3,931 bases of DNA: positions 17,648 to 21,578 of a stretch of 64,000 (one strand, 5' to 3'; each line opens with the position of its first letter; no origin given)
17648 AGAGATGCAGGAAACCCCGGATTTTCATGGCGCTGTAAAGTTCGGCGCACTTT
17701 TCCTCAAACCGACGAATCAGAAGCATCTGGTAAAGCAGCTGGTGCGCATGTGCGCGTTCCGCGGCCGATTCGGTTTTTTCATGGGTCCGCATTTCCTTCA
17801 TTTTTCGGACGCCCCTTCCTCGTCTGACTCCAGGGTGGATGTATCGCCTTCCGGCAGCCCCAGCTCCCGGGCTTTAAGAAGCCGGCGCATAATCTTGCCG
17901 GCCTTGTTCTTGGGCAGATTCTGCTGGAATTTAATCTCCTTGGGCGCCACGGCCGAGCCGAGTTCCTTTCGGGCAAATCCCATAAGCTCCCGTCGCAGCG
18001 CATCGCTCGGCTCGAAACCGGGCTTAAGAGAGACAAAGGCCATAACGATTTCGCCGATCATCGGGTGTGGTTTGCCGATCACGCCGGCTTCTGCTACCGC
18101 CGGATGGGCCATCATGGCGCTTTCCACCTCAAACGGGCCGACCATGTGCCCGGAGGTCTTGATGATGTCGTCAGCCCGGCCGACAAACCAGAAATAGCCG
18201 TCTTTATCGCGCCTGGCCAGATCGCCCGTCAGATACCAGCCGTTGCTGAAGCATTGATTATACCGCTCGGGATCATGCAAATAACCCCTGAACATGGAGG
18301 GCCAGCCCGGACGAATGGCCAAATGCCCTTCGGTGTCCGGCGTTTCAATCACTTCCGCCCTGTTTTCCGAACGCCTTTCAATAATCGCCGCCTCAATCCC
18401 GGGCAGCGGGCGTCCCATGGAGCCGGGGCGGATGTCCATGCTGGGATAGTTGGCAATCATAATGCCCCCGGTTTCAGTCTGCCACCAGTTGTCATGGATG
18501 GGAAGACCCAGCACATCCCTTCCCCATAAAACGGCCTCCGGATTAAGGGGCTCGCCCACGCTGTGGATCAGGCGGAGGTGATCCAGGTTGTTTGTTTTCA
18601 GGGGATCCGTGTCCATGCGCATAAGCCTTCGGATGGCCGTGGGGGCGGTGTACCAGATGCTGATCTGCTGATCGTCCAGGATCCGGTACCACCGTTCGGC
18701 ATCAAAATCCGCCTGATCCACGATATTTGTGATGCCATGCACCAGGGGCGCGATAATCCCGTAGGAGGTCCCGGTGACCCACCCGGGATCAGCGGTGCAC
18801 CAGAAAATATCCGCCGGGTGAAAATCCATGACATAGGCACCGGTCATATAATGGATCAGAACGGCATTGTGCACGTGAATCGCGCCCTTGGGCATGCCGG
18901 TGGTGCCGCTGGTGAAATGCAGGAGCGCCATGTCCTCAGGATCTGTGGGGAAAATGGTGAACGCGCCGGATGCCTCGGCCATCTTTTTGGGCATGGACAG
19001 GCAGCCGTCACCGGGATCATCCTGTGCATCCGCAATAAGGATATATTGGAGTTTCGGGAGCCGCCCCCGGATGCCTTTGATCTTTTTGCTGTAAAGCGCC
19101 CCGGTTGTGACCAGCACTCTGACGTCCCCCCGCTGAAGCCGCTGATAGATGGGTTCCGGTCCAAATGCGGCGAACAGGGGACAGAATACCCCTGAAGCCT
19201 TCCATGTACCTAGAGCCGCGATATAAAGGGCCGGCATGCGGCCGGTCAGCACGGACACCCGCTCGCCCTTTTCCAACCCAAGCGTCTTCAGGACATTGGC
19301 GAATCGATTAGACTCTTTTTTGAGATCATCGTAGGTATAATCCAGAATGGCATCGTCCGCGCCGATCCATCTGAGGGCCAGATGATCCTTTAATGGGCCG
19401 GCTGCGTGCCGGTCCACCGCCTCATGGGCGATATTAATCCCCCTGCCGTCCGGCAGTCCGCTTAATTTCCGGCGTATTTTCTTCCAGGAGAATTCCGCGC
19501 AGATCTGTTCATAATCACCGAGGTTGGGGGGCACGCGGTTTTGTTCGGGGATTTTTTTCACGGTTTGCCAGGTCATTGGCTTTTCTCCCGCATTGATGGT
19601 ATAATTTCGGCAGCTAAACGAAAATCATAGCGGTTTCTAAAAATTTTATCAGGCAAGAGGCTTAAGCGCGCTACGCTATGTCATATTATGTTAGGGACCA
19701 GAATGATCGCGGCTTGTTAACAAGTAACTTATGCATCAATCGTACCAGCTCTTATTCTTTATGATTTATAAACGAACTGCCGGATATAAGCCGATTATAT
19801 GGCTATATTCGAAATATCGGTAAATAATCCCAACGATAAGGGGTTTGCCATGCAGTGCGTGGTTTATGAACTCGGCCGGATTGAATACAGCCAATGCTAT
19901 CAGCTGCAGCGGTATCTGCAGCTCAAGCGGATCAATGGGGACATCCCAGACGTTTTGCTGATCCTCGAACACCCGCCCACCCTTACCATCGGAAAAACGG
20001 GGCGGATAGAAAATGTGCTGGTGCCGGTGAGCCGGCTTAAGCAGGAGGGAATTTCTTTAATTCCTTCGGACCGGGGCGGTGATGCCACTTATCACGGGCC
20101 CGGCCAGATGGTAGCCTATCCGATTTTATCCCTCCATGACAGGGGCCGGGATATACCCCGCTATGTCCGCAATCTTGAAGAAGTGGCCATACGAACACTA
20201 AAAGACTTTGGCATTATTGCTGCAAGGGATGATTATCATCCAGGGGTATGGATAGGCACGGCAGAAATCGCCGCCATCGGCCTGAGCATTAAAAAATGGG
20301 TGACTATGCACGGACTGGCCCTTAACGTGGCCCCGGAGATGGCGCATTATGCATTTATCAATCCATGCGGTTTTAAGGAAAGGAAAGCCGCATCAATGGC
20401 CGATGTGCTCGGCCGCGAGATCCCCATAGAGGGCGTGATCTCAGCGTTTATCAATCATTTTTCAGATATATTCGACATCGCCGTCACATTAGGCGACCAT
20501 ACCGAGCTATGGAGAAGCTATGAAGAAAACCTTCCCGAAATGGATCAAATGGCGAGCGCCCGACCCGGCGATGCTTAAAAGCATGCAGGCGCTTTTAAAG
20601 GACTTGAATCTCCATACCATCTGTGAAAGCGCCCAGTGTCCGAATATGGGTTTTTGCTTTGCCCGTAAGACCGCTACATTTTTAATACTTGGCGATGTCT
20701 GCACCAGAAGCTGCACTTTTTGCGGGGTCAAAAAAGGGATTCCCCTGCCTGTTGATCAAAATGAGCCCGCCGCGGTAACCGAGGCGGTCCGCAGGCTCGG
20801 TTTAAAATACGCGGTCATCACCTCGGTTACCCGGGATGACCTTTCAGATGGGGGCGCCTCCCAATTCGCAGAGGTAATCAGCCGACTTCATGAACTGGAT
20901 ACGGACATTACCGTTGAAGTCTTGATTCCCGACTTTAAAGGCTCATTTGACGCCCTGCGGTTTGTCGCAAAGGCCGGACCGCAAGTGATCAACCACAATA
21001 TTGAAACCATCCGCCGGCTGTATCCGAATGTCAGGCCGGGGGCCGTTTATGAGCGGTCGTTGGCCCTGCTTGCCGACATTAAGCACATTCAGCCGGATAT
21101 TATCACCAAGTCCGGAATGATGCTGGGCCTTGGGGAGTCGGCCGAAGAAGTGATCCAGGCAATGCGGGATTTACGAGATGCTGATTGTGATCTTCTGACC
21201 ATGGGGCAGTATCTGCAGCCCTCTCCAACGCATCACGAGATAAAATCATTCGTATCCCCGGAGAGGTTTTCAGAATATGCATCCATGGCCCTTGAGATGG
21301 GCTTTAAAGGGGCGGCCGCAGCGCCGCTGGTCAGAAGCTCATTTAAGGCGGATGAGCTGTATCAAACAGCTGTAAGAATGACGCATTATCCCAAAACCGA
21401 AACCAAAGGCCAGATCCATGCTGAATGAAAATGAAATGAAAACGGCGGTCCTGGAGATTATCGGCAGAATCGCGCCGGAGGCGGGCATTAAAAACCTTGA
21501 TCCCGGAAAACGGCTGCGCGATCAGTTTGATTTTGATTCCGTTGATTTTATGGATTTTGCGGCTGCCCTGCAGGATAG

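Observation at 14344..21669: E3-less 2-oxoacid/acetoin dehydrogenase module coupled to an AMP-ligase, its own LipB/LipA and two carrier proteins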

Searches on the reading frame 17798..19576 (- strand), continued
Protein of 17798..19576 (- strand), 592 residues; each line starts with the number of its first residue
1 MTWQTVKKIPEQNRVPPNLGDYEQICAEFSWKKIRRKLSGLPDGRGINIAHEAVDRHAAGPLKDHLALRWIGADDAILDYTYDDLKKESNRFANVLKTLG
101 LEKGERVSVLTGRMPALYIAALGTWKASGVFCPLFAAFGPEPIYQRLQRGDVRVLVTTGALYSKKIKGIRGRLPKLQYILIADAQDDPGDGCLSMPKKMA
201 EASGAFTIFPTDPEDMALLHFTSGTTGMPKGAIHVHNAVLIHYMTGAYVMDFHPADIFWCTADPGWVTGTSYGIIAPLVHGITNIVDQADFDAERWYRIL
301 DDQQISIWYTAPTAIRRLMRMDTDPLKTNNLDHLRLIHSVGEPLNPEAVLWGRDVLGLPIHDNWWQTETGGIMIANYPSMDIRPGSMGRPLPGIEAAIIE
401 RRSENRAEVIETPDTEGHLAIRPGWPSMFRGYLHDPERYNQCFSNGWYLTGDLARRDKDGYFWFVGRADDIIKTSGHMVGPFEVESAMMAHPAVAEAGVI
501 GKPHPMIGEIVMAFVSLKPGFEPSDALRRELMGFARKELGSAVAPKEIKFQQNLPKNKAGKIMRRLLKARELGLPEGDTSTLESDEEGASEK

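Call 43: search_solved_structures(query=window:17798-19576:-, max_evalue=1e-100, show_alignments=3)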
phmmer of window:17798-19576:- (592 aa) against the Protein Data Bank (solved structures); distinct sequences matched with E-value up to 1e-100: 11.
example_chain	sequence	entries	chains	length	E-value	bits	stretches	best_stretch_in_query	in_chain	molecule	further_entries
9g79_B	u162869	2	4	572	1.8e-166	558.5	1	17-583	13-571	Acetyl-coenzyme A synthetase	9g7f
8rpk_A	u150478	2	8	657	8e-116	391.2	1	22-583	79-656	Acetate--CoA ligase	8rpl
2p2f_A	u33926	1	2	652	9.4e-104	351.3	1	43-583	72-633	Acetyl-coenzyme A synthetase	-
5jrh_A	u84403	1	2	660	9.9e-104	351.3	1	43-583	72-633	Acetyl-coenzyme A synthetase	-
2p2m_A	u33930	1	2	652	1e-103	351.2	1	43-583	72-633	Acetyl-coenzyme A synthetase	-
7mmz_A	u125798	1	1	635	1.1e-103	351.1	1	45-569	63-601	Acetyl-coenzyme A synthetase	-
2p2b_A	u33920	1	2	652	3.5e-103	349.4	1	43-583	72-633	Acetyl-coenzyme A synthetase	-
2p2q_A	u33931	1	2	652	4.9e-103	349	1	43-583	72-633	Acetyl-coenzyme A synthetase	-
2p20_A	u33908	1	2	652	6.8e-103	348.5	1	43-583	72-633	Acetyl-coenzyme A synthetase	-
2p2j_A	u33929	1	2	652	7e-103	348.5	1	43-583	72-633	Acetyl-coenzyme A synthetase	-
1pg3_A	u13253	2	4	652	8.4e-103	348.2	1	43-583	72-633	acetyl-CoA synthetase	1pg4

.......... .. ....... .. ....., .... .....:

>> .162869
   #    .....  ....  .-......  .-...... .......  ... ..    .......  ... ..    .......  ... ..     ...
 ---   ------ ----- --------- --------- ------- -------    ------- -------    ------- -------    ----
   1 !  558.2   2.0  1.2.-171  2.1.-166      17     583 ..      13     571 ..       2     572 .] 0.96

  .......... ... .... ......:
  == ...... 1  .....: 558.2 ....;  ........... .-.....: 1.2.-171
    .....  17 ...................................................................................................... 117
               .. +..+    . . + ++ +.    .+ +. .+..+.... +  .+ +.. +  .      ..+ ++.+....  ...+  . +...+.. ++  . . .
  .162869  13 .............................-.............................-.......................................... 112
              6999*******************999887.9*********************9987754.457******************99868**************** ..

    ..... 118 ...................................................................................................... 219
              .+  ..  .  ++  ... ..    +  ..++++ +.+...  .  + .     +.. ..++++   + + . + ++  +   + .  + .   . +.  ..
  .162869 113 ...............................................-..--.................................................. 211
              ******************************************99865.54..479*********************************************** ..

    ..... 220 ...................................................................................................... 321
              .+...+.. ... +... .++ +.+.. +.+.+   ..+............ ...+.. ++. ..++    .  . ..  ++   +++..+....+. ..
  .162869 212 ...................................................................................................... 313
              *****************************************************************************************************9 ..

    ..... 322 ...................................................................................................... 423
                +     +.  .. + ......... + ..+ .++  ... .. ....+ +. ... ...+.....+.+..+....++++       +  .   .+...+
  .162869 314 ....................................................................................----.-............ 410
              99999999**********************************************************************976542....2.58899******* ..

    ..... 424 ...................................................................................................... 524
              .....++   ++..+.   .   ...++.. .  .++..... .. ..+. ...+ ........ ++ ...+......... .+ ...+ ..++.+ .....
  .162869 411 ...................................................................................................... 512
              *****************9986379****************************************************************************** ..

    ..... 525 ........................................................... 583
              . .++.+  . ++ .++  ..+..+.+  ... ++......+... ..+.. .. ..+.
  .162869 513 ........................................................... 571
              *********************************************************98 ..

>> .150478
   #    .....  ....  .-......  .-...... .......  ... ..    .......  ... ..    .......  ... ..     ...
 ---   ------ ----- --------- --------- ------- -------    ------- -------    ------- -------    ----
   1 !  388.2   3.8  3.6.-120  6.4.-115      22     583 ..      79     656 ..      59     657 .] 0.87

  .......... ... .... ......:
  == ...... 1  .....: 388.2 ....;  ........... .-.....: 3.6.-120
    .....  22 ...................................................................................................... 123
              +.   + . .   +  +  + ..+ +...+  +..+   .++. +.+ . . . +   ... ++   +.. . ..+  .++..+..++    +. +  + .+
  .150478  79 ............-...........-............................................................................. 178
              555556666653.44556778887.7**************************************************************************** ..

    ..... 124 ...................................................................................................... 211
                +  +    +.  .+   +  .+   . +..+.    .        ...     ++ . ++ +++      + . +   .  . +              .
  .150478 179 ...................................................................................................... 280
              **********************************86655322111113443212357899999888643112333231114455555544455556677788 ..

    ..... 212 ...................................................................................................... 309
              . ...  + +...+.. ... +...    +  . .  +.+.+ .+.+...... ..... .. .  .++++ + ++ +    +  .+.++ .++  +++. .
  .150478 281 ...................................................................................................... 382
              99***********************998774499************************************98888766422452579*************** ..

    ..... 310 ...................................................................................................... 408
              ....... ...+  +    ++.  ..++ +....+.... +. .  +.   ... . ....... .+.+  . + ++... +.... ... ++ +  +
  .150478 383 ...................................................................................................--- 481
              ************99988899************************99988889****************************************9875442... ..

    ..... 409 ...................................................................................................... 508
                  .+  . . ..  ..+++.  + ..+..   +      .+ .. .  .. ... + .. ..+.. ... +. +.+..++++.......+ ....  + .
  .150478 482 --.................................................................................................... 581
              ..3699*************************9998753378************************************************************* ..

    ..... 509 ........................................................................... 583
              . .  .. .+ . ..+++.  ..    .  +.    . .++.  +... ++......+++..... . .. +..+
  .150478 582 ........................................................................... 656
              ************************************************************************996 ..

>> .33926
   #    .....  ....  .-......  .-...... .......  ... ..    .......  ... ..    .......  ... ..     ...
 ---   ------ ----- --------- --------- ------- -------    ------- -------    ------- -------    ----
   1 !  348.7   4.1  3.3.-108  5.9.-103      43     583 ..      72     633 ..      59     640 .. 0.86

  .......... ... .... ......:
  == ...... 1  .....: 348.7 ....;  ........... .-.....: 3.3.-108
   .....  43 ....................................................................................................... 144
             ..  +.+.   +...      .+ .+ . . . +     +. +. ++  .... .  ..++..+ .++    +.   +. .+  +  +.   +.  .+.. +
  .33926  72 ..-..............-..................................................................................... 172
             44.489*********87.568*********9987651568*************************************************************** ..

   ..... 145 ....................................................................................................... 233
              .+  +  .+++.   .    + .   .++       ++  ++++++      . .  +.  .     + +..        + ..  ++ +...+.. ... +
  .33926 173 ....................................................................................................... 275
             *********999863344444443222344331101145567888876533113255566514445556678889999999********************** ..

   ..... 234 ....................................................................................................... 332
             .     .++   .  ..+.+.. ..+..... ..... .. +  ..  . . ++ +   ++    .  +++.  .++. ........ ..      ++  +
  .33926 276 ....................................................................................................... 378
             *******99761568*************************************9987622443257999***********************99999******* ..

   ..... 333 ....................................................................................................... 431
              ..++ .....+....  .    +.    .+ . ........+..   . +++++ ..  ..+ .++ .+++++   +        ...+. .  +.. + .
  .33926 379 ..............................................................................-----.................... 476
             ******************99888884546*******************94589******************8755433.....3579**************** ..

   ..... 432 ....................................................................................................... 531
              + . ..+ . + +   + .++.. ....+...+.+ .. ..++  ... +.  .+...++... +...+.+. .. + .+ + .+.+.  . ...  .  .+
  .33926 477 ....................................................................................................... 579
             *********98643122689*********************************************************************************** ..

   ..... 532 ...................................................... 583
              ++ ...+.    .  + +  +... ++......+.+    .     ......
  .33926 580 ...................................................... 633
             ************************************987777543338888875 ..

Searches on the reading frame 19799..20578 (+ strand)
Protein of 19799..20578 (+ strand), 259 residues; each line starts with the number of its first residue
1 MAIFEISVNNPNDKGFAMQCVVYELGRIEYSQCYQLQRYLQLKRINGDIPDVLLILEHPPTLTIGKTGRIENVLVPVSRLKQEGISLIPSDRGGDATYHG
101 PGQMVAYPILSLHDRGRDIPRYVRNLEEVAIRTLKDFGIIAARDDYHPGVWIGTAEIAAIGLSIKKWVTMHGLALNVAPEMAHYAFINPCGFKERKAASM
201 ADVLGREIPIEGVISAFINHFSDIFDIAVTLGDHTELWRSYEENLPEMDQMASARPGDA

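Call 3: search_protein_families(library=pfam, proteins=[window:19799-20578:+])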
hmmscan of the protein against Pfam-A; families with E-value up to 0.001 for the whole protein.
window:19799-20578:+ (259 aa): 1 family
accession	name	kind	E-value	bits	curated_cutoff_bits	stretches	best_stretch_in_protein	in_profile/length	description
PF21948.1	LplA-B_cat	-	8.3e-46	156.9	27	1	30-221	2-199/200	Lipoyl protein ligase A/B catalytic domain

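Call 4: search_protein_families(library=ncbifam, proteins=[window:19799-20578:+])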
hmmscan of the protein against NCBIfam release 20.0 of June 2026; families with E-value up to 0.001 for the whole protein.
window:19799-20578:+ (259 aa): 6 families
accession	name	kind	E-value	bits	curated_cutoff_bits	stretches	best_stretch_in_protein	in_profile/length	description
NF010925.0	PRK14345.1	equivalog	2.1e-51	174.8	155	1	18-235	12-227/236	lipoyl(octanoyl) transferase LipB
NF010921.0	PRK14341.1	equivalog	5.2e-45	153.6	230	1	26-226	23-224/230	lipoyl(octanoyl) transferase LipB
NF010922.0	PRK14342.1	equivalog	1.2e-43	148.9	235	1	19-226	5-204/215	lipoyl(octanoyl) transferase LipB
TIGR00214.1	lipB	equivalog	2.8e-43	147.7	83.55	1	47-225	9-186/187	lipoyl(octanoyl) transferase LipB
NF010923.0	PRK14343.1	equivalog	1.2e-39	136.3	298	1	17-224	12-217/237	lipoyl(octanoyl) transferase LipB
NF006206.0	PRK08330.1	equivalog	5.9e-05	22.5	311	1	130-225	88-175/243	biotin--protein ligase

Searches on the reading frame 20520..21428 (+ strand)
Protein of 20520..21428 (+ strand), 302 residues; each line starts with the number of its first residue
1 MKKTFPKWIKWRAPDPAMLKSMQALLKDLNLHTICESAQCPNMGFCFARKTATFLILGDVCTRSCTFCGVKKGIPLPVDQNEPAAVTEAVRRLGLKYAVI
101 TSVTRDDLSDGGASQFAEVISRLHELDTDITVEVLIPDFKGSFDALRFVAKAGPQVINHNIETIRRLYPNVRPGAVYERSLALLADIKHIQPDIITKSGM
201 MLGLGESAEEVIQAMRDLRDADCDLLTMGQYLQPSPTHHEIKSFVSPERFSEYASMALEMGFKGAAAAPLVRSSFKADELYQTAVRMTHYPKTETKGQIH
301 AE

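Call 3: search_protein_families(library=pfam, proteins=[window:20520-21428:+])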
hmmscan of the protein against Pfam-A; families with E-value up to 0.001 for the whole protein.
window:20520-21428:+ (302 aa): 2 families
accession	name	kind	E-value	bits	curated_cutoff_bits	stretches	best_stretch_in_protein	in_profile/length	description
PF04055.27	Radical_SAM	-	5.6e-17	62.8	29.5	1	56-218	2-166/166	Radical SAM superfamily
PF16881.10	LIAS_N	-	4.1e-05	24.4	27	1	3-40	59-96/96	N-terminal domain of lipoyl synthase of Radical_SAM family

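Call 4: search_protein_families(library=ncbifam, proteins=[window:20520-21428:+])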
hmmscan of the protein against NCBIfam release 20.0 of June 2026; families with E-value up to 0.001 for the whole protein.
window:20520-21428:+ (302 aa): 8 families
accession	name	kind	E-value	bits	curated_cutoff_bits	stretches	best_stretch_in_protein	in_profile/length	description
NF004019.1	PRK05481.1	subfamily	9.8e-121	402.4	203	1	6-285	2-281/286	lipoyl synthase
NF009544.0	PRK12928.1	subfamily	5.5e-118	393.6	210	1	3-282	18-298/300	lipoyl synthase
TIGR00510.1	lipA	equivalog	4.1e-111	371.1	310.25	1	3-285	15-298/302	lipoyl synthase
NF053790.1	LplA_LipA_fuse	exception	5.7e-110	368.6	800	1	5-279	333-605/606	bifunctional lipoate--protein ligase/lipoyl synthase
TIGR00433.2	bioB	equivalog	5.3e-10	39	225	1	59-242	49-232/307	biotin synthase BioB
NF006308.0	PRK08508.1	equivalog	1.1e-05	24.8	377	1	107-220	68-177/279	biotin synthase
NF053743.1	LipS2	equivalog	1.4e-05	24.7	270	1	49-223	21-195/292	LipS2 family lipoyl synthase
TIGR03910.1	pyrrolys_PylB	equivalog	0.00016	20.7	348.2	1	53-228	58-235/347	methylornithine synthase PylB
